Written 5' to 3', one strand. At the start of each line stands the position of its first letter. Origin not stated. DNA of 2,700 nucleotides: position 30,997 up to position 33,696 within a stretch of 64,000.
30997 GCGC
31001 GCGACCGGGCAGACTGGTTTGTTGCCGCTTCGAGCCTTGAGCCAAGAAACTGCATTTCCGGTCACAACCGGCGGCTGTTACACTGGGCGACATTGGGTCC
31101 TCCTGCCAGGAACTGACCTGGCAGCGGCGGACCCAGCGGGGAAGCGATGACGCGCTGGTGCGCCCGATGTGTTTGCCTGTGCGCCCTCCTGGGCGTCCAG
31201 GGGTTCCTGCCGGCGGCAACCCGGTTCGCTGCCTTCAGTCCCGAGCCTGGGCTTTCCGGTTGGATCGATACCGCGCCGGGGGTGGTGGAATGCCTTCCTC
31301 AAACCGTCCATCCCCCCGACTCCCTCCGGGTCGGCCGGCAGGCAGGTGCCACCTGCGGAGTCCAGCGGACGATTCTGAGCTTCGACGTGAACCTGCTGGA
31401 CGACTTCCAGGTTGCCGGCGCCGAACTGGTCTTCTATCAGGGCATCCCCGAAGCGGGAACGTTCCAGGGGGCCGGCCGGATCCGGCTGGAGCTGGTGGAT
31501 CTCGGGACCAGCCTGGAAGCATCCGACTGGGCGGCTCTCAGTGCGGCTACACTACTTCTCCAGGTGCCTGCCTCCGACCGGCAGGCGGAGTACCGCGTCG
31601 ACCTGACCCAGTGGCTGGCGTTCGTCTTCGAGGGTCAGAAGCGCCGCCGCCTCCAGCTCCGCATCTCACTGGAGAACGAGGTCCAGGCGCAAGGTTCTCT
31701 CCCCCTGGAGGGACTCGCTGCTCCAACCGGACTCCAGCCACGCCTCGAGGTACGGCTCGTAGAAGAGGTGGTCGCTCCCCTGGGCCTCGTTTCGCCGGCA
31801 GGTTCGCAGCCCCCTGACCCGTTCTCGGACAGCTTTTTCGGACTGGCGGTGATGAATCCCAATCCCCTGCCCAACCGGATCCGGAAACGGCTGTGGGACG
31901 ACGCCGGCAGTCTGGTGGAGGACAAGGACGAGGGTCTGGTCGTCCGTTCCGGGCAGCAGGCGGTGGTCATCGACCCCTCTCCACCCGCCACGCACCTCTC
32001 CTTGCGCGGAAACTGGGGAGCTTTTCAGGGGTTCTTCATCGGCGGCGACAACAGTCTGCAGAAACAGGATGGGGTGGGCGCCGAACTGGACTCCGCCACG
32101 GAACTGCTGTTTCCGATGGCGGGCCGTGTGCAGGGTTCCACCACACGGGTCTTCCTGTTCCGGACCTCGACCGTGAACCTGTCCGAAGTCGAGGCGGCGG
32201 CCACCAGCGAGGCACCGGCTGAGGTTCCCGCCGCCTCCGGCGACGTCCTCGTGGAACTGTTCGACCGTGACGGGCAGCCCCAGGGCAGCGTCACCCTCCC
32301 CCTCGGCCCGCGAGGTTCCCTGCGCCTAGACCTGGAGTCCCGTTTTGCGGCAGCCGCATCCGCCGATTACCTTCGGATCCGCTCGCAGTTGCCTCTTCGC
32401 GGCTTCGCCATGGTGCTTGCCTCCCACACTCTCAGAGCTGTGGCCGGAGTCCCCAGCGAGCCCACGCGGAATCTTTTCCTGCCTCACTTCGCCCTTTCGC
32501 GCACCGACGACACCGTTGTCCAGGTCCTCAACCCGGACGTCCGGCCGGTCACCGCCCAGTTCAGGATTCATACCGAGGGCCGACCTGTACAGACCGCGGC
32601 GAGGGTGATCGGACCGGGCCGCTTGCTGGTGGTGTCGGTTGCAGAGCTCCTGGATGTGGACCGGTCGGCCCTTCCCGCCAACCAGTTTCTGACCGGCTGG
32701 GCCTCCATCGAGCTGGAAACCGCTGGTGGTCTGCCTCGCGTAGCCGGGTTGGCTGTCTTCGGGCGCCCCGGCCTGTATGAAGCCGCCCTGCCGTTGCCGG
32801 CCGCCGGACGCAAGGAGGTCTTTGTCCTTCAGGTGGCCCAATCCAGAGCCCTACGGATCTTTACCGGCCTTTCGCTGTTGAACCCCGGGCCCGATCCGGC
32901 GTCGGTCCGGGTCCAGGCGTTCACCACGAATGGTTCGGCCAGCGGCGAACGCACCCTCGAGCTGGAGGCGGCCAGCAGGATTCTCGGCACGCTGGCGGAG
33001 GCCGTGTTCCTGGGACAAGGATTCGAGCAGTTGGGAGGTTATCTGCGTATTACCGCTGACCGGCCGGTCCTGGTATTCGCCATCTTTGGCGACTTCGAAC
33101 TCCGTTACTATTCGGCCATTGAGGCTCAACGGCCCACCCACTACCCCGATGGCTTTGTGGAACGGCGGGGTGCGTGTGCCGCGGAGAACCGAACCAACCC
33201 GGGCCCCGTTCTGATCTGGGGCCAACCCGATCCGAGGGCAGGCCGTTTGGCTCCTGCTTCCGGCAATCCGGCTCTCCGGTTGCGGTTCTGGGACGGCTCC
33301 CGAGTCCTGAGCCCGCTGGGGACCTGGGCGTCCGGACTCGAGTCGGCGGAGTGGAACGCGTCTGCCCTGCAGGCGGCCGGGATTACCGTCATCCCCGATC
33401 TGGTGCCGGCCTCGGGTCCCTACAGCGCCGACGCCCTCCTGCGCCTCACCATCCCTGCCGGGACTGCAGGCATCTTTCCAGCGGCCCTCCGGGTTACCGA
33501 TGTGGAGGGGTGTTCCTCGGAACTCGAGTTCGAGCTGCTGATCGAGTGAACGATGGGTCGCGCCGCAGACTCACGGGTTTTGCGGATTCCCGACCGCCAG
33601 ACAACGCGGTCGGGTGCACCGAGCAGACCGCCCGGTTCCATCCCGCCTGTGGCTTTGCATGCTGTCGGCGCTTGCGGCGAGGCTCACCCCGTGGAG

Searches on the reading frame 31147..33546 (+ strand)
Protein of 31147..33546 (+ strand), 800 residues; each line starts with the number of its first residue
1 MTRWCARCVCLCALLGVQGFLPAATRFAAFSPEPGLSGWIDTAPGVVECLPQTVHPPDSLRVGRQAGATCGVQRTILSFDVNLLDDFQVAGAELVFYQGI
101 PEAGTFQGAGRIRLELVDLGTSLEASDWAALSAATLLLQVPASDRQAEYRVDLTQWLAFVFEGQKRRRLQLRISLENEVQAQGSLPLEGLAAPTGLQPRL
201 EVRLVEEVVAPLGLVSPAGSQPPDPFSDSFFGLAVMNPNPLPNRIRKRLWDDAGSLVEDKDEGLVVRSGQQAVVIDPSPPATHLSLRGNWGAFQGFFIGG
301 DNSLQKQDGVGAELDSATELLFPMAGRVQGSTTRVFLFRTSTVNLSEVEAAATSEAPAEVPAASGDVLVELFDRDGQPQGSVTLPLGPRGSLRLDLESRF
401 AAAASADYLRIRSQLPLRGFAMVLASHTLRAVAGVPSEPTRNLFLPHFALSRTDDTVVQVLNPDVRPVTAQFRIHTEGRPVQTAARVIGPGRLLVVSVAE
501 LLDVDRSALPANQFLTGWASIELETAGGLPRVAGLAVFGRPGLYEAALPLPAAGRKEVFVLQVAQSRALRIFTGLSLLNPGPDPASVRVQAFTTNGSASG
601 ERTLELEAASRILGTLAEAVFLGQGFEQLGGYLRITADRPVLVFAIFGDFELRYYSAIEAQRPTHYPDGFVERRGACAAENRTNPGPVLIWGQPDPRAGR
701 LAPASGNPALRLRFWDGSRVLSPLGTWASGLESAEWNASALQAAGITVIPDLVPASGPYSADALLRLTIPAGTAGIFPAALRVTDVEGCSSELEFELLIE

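Call 91: find_encoding_contigs(protein=window:31147-33546:+, flank=10000, max_places=1)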
Protein window:31147-33546:+ (800 aa): 2 contigs read that carry it; 1 place shown.
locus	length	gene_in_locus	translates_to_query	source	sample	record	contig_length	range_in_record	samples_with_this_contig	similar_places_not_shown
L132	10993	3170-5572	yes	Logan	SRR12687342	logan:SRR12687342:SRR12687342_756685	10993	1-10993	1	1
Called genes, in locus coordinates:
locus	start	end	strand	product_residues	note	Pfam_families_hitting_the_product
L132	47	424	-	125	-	PF01042:Ribonuc_L-PSP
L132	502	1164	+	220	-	PF01081:Aldolase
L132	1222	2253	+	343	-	PF00294:PfkB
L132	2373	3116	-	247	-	-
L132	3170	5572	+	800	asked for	-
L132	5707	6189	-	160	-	PF00075:RNase_H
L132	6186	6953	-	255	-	PF02586:SRAP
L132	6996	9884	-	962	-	PF04295:GD_AH_second, PF20629:GD_AH_C, PF04295:GD_AH_second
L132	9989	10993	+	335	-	?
